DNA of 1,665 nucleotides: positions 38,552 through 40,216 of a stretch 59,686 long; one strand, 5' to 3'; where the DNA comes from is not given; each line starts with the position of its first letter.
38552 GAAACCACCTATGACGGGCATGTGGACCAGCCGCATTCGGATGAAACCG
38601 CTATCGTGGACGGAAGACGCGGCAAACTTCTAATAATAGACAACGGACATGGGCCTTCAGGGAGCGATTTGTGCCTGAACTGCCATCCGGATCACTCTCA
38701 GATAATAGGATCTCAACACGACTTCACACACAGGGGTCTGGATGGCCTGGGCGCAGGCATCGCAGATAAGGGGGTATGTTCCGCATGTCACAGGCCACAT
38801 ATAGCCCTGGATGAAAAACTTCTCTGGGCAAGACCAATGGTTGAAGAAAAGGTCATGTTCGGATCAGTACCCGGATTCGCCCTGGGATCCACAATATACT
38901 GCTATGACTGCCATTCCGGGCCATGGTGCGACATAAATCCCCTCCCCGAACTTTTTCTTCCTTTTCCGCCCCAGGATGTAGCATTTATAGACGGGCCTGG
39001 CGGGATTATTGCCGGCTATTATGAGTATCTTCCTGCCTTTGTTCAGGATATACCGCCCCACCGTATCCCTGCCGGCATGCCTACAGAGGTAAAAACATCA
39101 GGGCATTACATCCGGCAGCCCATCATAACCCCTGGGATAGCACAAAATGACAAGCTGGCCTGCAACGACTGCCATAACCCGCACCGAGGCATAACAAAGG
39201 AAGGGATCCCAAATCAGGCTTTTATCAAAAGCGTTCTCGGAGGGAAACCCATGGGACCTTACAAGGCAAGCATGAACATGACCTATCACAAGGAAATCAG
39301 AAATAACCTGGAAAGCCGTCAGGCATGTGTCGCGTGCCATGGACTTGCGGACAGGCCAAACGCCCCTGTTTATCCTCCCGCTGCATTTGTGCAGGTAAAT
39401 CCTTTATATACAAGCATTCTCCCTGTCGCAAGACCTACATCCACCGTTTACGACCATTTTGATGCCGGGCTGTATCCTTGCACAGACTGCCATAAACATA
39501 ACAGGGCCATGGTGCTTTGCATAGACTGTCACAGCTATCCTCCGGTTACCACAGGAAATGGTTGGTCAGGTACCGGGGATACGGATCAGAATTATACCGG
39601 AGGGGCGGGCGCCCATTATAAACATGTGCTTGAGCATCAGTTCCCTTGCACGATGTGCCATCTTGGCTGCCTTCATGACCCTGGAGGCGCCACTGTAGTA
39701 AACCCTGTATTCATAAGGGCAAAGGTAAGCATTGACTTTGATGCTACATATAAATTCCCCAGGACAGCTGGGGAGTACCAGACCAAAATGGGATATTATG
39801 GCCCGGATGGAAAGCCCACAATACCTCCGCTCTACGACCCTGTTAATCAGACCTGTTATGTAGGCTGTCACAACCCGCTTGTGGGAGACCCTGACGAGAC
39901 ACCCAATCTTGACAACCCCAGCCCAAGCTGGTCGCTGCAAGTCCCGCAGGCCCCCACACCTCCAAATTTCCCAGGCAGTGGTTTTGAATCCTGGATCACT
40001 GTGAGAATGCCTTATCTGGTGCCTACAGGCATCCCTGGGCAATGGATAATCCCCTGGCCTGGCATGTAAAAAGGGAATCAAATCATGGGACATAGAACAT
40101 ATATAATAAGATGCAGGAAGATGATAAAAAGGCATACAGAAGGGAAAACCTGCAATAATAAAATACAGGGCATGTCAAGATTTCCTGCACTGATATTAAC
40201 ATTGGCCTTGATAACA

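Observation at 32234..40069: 2611-aa cytochrome with about 50 haem sites, built by triplication of a ~700-aa, 14-haem module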

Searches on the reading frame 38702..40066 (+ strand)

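Call 81: search_protein_families(library=ncbifam, proteins=[window:38702-40066:+], max_evalue=0.01)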
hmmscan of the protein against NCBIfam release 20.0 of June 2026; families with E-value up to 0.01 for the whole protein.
window:38702-40066:+ (455 aa): 1 family
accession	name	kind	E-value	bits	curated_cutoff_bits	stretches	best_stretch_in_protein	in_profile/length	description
NF051471.1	cytcCgr1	equivalog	0.0028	17.3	340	0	258-292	166-199/204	cytochrome c-type protein Cgr1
